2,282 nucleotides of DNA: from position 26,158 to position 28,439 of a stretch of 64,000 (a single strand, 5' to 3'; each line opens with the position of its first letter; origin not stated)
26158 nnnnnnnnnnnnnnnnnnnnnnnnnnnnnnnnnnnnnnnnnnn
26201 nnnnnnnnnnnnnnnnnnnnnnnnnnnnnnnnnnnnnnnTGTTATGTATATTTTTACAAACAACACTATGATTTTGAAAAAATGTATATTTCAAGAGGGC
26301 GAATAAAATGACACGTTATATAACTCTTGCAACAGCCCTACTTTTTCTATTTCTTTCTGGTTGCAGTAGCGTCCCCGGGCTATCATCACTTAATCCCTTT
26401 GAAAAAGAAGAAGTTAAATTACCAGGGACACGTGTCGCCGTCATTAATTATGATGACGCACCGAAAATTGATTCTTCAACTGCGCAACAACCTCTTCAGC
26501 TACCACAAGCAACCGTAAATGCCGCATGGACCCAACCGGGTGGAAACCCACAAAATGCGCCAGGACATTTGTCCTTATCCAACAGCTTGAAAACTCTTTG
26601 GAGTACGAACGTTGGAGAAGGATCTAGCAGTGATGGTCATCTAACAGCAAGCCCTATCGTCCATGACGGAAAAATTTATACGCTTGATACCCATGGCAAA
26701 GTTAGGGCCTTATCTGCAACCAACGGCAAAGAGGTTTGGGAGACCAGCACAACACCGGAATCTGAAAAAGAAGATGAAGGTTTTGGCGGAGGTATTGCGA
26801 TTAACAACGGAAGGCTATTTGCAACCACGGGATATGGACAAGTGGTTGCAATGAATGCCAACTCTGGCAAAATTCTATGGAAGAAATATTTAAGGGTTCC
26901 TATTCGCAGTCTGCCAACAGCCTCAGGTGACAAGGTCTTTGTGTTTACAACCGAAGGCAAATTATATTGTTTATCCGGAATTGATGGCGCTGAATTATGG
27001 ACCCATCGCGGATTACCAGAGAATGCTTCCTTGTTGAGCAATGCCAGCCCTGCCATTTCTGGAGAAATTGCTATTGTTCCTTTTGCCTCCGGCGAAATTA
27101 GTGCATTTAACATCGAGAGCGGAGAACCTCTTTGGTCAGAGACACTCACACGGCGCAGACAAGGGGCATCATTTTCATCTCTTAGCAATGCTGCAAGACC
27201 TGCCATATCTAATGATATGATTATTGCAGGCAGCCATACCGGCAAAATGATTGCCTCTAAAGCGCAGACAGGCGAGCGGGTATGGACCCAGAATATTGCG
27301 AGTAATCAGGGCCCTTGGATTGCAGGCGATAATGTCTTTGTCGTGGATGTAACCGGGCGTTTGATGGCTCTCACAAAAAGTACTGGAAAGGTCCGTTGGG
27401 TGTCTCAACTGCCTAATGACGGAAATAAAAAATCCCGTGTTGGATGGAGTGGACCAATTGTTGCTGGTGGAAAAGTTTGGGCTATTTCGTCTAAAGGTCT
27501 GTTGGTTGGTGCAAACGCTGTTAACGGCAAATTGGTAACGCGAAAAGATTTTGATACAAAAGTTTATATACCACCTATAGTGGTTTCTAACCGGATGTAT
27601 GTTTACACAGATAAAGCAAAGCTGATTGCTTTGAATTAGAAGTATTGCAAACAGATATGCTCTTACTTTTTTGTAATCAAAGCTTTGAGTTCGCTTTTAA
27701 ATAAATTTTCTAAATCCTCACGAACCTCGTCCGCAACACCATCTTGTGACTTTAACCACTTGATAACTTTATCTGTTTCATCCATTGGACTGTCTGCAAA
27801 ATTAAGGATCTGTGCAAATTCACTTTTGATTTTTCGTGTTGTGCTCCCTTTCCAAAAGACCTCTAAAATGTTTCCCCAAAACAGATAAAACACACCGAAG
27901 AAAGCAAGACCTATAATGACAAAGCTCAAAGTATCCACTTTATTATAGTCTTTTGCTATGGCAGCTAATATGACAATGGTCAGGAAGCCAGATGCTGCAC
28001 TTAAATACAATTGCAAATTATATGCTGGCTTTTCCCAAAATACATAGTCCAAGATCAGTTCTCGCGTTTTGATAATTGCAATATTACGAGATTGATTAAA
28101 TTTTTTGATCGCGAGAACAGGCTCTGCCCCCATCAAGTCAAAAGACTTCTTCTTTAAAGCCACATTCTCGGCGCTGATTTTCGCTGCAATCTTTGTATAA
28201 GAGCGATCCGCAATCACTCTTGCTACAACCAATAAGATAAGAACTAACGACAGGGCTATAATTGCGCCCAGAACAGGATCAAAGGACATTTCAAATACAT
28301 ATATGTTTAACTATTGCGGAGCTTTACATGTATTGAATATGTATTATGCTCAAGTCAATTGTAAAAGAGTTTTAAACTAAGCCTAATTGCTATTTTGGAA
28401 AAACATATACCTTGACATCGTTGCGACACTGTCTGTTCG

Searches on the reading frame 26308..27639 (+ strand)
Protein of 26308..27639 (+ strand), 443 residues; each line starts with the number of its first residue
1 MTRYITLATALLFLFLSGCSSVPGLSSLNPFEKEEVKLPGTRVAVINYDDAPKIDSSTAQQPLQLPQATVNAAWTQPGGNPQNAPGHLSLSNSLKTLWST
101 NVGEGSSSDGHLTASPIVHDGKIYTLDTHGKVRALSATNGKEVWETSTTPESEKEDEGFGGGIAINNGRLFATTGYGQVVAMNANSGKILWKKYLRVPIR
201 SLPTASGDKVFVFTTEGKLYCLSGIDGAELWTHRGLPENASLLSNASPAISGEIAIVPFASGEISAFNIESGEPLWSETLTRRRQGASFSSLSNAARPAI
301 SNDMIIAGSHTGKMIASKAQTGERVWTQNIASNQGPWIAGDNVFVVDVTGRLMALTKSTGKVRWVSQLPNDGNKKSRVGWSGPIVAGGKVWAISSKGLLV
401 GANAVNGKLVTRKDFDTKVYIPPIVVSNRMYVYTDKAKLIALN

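Call 5: search_protein_families(library=pfam, proteins=[window:26308-27639:+], max_evalue=0.1)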
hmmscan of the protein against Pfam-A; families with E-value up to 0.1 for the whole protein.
window:26308-27639:+ (443 aa): 8 families
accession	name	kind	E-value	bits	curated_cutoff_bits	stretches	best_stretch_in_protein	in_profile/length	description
PF13360.13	PQQ_2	-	5.8e-64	216.4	27.6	3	130-365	3-232/233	Outer membrane protein assembly factor BamB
PF13570.13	Beta-prop_ACSF4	-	1.8e-24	87.2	133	2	109-233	90-210/329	Beta-alanine-activating enzyme, beta-propeller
PF01011.28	PQQ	-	3.6e-19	69.3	26.7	3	93-155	26-92/595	Glucose/ethanol/alcohol dehydrogenase, beta-propeller domain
PF23727.1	Beta-prop_FAM234A_B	-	0.00024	20.2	26.4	0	132-196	54-119/467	FAM234A/B beta-propeller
PF03527.20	RHS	-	0.00043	20.5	27.9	0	344-367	4-27/38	RHS protein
PF03478.24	Beta-prop_KIB1-4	-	0.001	19.1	27.4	1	23-220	38-168/242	KIB1-4 beta-propeller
PF25292.1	Beta-prop_CGLA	-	0.0017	18.4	26.8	0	177-234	9-70/316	Lambda-carrageenase beta-propeller domain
PF23414.1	Beta-prop_EML_2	-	0.019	14.8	90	0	168-234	10-78/266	Echinoderm microtubule-associated protein second beta-propeller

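Call 6: search_protein_families(library=ncbifam, proteins=[window:26308-27639:+], max_evalue=0.1)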
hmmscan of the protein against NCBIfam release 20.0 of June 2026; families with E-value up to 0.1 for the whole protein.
window:26308-27639:+ (443 aa): 10 families
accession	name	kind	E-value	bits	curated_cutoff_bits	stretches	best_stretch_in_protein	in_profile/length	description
TIGR03300.1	assembly_YfgL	equivalog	6.3e-61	206.1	285.2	1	93-442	39-376/377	outer membrane protein assembly factor BamB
NF008351.0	PRK11138.1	equivalog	4.4e-48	163.7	423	1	94-441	44-390/394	outer membrane protein assembly factor BamB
TIGR03075.1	PQQ_enz_alc_DH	subfamily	7.9e-26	90.7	480.05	4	93-195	46-148/530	PQQ-dependent dehydrogenase, methanol/ethanol family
TIGR04528.1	acido_non_PQQ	subfamily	1.4e-18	66.9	650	2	92-194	30-129/493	acido-empty-quinoprotein group A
NF053615.1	SerThrKinAfsKStmc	equivalog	1.6e-12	46.9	1300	1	163-435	488-752/809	protein serine/threonine kinase AfsK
NF041516.1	PA2928_fam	subfamily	4.9e-08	32.7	70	1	178-245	70-139/376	PA2928 family protein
TIGR03074.1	PQQ_membr_DH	subfamily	4.9e-08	31.3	832.65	1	94-154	183-247/783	membrane-bound PQQ-dependent dehydrogenase, glucose/quinate/shikimate family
NF040673.1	PLuB_PQQ_rpt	exception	0.0084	15.1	250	1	263-370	268-372/395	PLuB system PQQ-binding repeat protein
NF050114.1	Rv3212_fam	equivalog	0.061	12.5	150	0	88-145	48-96/393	Rv3212 family protein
TIGR04534.2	ELWxxDGT_rpt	domain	0.093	12.8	65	0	224-249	10-35/47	ELWxxDGT repeat protein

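Call 7: list_cluster_members(proteins=[window:26308-27639:+, window:27663-28289:-, window:28746-31403:+, window:31632-32282:+, window:32507-33046:+, window:33088-34224:+, window:34581-53876:+, window:54271-55566:+])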
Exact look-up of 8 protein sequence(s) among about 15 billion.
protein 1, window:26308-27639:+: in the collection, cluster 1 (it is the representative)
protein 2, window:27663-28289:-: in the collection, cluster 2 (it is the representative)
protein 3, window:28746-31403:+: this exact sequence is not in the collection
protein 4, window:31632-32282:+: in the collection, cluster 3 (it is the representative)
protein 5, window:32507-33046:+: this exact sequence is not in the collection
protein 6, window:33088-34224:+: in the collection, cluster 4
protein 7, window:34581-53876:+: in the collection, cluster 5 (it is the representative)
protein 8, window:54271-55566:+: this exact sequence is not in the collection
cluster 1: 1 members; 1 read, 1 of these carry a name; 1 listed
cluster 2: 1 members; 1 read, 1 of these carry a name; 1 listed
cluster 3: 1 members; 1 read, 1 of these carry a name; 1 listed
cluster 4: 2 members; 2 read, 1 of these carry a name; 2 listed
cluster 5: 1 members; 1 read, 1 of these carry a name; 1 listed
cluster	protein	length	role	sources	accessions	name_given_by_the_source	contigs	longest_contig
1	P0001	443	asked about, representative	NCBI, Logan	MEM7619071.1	MAG: PQQ-binding-like beta-propeller repeat protein [Pseudomonadota bacterium]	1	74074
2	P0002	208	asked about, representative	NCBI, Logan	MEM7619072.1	MAG: hypothetical protein AAF228_01245 [Pseudomonadota bacterium]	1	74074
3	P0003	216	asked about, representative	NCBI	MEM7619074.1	MAG: hypothetical protein AAF228_01255 [Pseudomonadota bacterium]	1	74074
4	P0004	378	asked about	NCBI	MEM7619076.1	MAG: hypothetical protein AAF228_01265 [Pseudomonadota bacterium]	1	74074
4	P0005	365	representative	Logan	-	-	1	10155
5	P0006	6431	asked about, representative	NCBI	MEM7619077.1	MAG: hypothetical protein AAF228_01270 [Pseudomonadota bacterium]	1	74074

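Call 14: find_related_loci(query=window:26308-27639:+, collection=genome_contigs, flank=10000)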
Query window:26308-27639:+ (443 aa) in genome_contigs; peptide patterns used: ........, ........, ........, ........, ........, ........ (x = any residue, [..] = any of these).
93 stretches matched a pattern; 11 encode a relative of the query (tblastn E <= 1e-3); 11 distinct loci.
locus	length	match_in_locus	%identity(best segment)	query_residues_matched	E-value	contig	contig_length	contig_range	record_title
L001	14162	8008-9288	50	15-443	3e-141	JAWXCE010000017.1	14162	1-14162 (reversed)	MAG: Hyphomicrobiales bacterium isolate MP9P1.49 k99_325726, whole genome shotgun sequence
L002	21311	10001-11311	46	3-443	6e-138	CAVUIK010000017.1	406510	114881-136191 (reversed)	MAG: uncultured Alphaproteobacteria bacterium isolate MFD04651.bin.1.48 genome assembly, contig: contig_6919, whole geno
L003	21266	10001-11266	48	18-443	9e-132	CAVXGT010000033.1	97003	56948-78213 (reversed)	MAG: uncultured Alphaproteobacteria bacterium isolate MFD09779.bin.1.346 genome assembly, contig: contig_73479, whole ge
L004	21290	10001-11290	47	11-443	2e-128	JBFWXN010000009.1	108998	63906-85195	MAG: Hyphomicrobiaceae bacterium isolate CA_2019_TPBS_141 NODE_1592_length_108998_cov_5.359545_TPBS, whole genome shotgu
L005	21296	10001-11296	46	5-443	2e-126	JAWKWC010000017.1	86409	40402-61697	MAG: Hyphomicrobiaceae bacterium isolate ABC2.64 ABC2.64.fa-17, whole genome shotgun sequence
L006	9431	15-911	45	114-443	4e-88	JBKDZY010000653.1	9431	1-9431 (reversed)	MAG: Hyphomicrobiaceae bacterium isolate VLC_112 k121_4349514, whole genome shotgun sequence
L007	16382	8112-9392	35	3-443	4e-86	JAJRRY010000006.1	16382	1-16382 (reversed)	MAG: Alphaproteobacteria bacterium isolate Dive100_bin3.90 k141_108134, whole genome shotgun sequence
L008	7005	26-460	32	143-278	2e-7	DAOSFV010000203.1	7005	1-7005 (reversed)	MAG TPA_asm: Candidatus Hydrogenedentota bacterium isolate AMR_MDS_1770 NODE_9367_length_7005_cov_7.197986, whole genome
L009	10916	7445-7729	36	143-231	4e-7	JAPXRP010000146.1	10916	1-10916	MAG: Candidatus Hydrogenedentota bacterium isolate binned_ad_9.133 NODE_8475_length_10916_cov_2.377792, whole genome sho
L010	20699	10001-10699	25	200-412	5e-6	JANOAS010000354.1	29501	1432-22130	MAG: bacterium isolate VAR_18_metabat_284 VAR_18_k141_2760364, whole genome shotgun sequence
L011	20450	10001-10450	26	203-369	5e-5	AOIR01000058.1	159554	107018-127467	Natrinema thermotolerans DSM 11552 contig_58, whole genome shotgun sequence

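Call 15: find_encoding_contigs(protein=P0005, flank=10000)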
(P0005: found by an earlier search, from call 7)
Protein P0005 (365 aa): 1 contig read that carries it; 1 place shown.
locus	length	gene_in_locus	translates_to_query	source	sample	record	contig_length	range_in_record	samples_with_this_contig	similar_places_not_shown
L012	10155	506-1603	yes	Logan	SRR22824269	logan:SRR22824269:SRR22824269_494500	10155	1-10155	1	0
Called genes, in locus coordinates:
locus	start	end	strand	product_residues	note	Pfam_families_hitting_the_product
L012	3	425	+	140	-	?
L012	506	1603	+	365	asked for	-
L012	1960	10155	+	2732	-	?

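Call 17: search_protein_families(library=ncbifam, proteins=[L001:9805-11304:+, L002:11929-13029:+, L003:12203-13342:+, L005:12083-13564:+, L006:2397-3899:+, L007:9461-10828:+, L004:12672-15011:-, L005:11435-12052:+, L006:1272-1943:+, L002:11409-12059:+], max_evalue=1e-10)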
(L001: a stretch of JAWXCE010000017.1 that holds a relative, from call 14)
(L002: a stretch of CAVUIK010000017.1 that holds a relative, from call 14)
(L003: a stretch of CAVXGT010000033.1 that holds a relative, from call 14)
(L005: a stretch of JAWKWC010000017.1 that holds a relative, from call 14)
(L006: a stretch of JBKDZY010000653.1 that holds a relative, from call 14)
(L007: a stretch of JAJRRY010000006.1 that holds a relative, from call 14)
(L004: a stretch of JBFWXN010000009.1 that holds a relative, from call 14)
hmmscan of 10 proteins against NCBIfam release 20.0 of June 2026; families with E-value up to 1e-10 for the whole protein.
L001:9805-11304:+ (499 aa): 15 families
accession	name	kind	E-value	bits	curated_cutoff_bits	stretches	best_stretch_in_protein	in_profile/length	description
TIGR03594.1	GTPase_EngA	equivalog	2.6e-159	530.9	306.7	1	4-443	2-432/432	ribosome biogenesis GTPase Der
NF002828.0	PRK03003.1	equivalog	2e-109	366.3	631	1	4-447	42-471/477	ribosome biogenesis GTPase Der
NF007071.0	PRK09518.1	equivalog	2.1e-100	337.3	953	1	4-446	273-701/706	bifunctional cytidylate kinase/GTPase Der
TIGR00450.1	mnmE_trmE_thdF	equivalog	8.8e-55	186.5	252.6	2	178-320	202-339/446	tRNA uridine-5-carboxymethylaminomethyl(34) synthesis GTPase MnmE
NF000908.1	PRK00089.1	equivalog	1e-48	166.1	237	2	4-162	5-166/291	GTPase Era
NF003661.0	PRK05291.1-3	equivalog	1.7e-48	166.1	380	2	3-167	217-374/448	tRNA uridine-5-carboxymethylaminomethyl(34) synthesis GTPase MnmE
TIGR00231.1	small_GTP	domain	4.9e-44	150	42.5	2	4-125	5-126/164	GTP-binding protein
TIGR03918.1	GTP_HydF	equivalog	1.3e-41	142.7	325.55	2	4-163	9-167/392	[FeFe] hydrogenase H-cluster maturation GTPase HydF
TIGR00436.1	era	equivalog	1.7e-38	132.6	116.25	2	186-345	1-151/270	GTPase Era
TIGR03596.1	GTPase_YlqF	equivalog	2.9e-35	122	208.2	1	72-264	11-195/276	ribosome biogenesis GTPase YlqF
TIGR00437.1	feoB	equivalog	7.1e-26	91.1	315.65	2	9-161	1-152/594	ferrous iron transport protein B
TIGR03598.1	GTPase_YsxC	equivalog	2.4e-24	86.1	124.45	0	5-121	21-139/186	ribosome biogenesis GTP-binding protein YihA/YsxC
TIGR03156.1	GTP_HflX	equivalog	3.4e-17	62.4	216.75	0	173-352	177-346/351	GTPase HflX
NF007105.0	PRK09554.1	equivalog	1.5e-16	59.7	683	0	186-359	4-168/772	Fe(2+) transporter permease subunit FeoB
NF003255.0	PRK04213.1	equivalog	1.1e-14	54.3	164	0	5-57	12-59/204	GTP-binding protein EngB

L002:11929-13029:+ (366 aa): 0 families

L003:12203-13342:+ (379 aa): 0 families

L005:12083-13564:+ (493 aa): 3 families
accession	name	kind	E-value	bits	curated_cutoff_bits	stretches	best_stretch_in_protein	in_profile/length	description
TIGR04063.1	stp3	hypoth_equivalog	3.9e-16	58.9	442.05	1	226-473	144-395/397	TIGR04063 family PEP-CTERM/XrtA system glycosyltransferase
NF007640.0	PRK10307.1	subfamily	1.6e-11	43.8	276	1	221-462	153-396/411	WcaI family glycosyltransferase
TIGR03449.1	mycothiol_MshA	equivalog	6.4e-11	41.8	462.5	1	240-474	165-404/406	D-inositol-3-phosphate glycosyltransferase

L006:2397-3899:+ (500 aa): 1 family
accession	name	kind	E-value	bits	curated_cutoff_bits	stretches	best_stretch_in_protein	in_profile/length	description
TIGR04063.1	stp3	hypoth_equivalog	1.2e-17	63.9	442.05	1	231-476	144-393/397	TIGR04063 family PEP-CTERM/XrtA system glycosyltransferase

L007:9461-10828:+ (455 aa): 16 families
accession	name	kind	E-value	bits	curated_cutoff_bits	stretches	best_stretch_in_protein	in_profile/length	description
TIGR03594.1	GTPase_EngA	equivalog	7.7e-165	549.1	306.7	1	4-440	2-432/432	ribosome biogenesis GTPase Der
NF002828.0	PRK03003.1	equivalog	2e-125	419.1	631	1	3-443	41-470/477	ribosome biogenesis GTPase Der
NF007071.0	PRK09518.1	equivalog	1.8e-118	397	953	1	3-440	272-698/706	bifunctional cytidylate kinase/GTPase Der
TIGR00450.1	mnmE_trmE_thdF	equivalog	8.9e-53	179.9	252.6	2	179-314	206-336/446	tRNA uridine-5-carboxymethylaminomethyl(34) synthesis GTPase MnmE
NF000908.1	PRK00089.1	equivalog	1.2e-52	179.1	237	2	4-170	5-174/291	GTPase Era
TIGR00231.1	small_GTP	domain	1.8e-52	177.4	42.5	2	181-347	2-159/164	GTP-binding protein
NF003661.0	PRK05291.1-3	equivalog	4.5e-50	171.3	380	2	183-350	217-366/448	tRNA uridine-5-carboxymethylaminomethyl(34) synthesis GTPase MnmE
TIGR03918.1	GTP_HydF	equivalog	1.2e-40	139.6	325.55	2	3-167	8-171/392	[FeFe] hydrogenase H-cluster maturation GTPase HydF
TIGR03596.1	GTPase_YlqF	equivalog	1e-36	126.7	208.2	2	77-255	16-189/276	ribosome biogenesis GTPase YlqF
TIGR00436.1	era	equivalog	7e-34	117.4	116.25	2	4-123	2-119/270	GTPase Era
TIGR03598.1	GTPase_YsxC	equivalog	5.2e-25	88.2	124.45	1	183-347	19-182/186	ribosome biogenesis GTP-binding protein YihA/YsxC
TIGR00437.1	feoB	equivalog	4.3e-22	78.6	315.65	1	189-350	1-150/594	ferrous iron transport protein B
NF003255.0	PRK04213.1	equivalog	7.3e-17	61.3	164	0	181-347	8-185/204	GTP-binding protein EngB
TIGR03156.1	GTP_HflX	equivalog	4.1e-16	58.9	216.75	0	179-349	186-346/351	GTPase HflX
NF007105.0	PRK09554.1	equivalog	5.5e-14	51.2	683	0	182-347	3-160/772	Fe(2+) transporter permease subunit FeoB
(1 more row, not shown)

L004:12672-15011:- (779 aa): 7 families
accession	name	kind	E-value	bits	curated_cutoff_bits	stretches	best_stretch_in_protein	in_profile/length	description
NF052585.1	SucGlutTfsCaiB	equivalog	6.4e-73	245.6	750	2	384-752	3-387/394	succinate--glutarate CoA-transferase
NF003809.0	PRK05398.1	subfamily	3.6e-70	236.6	442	2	388-576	4-203/416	formyl-CoA transferase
TIGR03253.1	oxalate_frc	equivalog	2.1e-68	231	504.2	2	388-576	3-202/416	formyl-CoA transferase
NF041294.1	Scnl_mescCoAtase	equivalog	2.5e-60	204.6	700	2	389-750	4-380/381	succinyl-CoA:mesaconate CoA-transferase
NF008511.0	PRK11430.1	equivalog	1.4e-51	175.8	522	2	388-634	9-265/381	CoA:oxalate CoA-transferase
NF002914.1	PRK03525.1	equivalog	1.6e-32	112.9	413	1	388-771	9-399/400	L-carnitine CoA-transferase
TIGR04253.1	mesacon_CoA_iso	equivalog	1.9e-17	63.3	725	1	389-769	3-400/403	2-methylfumaryl-CoA isomerase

L005:11435-12052:+ (205 aa): 0 families

L006:1272-1943:+ (223 aa): 0 families

L002:11409-12059:+ (216 aa): 0 families

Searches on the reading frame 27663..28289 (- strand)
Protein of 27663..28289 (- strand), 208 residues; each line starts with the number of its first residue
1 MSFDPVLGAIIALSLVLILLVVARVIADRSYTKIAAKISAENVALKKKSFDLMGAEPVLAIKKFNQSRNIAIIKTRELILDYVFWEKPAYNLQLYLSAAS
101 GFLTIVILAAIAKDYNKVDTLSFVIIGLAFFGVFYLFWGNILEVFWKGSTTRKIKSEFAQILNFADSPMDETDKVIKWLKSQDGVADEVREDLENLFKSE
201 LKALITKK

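Call 5: search_protein_families(library=pfam, proteins=[window:27663-28289:-], max_evalue=0.1)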
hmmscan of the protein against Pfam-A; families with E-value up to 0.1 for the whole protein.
window:27663-28289:- (208 aa): 0 families

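Call 6: search_protein_families(library=ncbifam, proteins=[window:27663-28289:-], max_evalue=0.1)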
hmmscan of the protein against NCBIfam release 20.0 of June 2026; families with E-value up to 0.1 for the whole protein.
window:27663-28289:- (208 aa): 1 family
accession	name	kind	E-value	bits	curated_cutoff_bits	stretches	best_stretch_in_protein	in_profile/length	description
NF041838.1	rnfD_Methano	equivalog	0.0074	15.7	400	1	102-136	190-224/285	Rnf electron transport complex subunit RnfD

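Call 55: search_protein_families(library=padloc, proteins=[window:27663-28289:-], max_evalue=0.01)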
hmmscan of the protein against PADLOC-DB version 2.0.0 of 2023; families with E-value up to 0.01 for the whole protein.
window:27663-28289:- (208 aa): 1 family
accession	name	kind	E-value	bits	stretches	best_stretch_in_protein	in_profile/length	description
PDLC03162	Specificity_I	-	0.0094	12.8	0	141-196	339-394/431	Type I specificity subunit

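Call 56: search_protein_representatives(protein=window:27663-28289:-)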
Query: 208 residues. Proteins with E-value up to 0.001 (for the whole library): 5; up to 1e-10: 5; up to 1e-30: 2. The best 5 are listed.
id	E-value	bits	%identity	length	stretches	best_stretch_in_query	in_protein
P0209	2.0e-68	246.3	54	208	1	1-207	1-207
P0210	1.4e-40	155.5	40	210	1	1-205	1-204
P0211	2.5e-24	102.5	30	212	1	11-203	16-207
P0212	2.0e-20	89.8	26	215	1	18-207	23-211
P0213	1.6e-15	73.8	26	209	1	8-202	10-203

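Call 57: find_encoding_contigs(protein=P0209, flank=10000, max_places=3)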
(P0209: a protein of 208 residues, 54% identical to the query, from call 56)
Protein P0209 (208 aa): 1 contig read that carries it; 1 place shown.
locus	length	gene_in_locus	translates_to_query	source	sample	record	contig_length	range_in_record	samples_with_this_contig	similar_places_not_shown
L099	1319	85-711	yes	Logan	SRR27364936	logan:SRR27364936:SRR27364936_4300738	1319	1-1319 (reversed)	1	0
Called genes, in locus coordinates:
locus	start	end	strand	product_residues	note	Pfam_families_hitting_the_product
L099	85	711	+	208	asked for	-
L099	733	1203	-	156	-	PF09394:Inhibitor_I42 (weak)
